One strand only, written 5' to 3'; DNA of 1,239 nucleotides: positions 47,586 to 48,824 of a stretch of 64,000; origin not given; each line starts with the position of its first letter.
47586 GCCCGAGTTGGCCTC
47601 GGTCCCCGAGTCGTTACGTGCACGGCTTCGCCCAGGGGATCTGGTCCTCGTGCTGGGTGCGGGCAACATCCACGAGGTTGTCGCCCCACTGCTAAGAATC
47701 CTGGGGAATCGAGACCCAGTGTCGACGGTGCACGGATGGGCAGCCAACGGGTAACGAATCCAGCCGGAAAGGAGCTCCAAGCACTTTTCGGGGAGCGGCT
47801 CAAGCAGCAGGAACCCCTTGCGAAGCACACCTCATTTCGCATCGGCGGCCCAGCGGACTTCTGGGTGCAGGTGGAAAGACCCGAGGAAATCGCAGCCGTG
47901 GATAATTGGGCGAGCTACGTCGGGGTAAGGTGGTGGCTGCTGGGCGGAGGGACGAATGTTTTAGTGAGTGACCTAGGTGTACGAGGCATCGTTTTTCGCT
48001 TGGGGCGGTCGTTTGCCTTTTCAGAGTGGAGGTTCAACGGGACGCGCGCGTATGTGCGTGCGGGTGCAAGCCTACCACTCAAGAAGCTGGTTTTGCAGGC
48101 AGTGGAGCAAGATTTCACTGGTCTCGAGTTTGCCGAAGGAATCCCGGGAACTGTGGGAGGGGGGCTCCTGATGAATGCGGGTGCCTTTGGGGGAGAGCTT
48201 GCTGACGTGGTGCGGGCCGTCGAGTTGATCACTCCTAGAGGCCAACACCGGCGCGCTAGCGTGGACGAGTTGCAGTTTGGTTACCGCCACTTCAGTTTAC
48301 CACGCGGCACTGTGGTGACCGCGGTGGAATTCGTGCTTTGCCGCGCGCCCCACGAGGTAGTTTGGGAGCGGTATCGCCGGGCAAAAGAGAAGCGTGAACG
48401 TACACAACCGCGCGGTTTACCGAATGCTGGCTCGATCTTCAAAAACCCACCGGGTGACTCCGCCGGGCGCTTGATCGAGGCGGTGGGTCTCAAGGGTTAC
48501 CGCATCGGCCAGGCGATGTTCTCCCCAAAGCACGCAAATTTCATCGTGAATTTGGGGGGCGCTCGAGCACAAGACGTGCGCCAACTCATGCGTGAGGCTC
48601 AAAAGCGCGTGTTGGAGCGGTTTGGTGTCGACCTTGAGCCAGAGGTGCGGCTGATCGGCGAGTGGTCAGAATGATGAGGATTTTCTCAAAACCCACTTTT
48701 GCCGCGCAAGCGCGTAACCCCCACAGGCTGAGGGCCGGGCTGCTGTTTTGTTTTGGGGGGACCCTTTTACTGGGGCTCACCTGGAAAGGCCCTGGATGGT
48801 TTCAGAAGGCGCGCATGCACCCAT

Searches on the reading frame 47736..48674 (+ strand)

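Call 34: search_protein_families(library=pfam, proteins=[window:47736-48674:+], max_evalue=0.01)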
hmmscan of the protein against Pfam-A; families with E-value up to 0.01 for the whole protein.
window:47736-48674:+ (312 aa): 2 families
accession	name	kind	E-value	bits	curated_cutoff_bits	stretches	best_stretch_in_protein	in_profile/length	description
PF02873.21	MurB_C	-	7.6e-36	122.7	27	1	211-307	4-99/99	UDP-N-acetylenolpyruvoylglucosamine reductase, C-terminal domain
PF01565.28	FAD_binding_4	-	1.7e-17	63.9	26.4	1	42-174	3-138/139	FAD binding domain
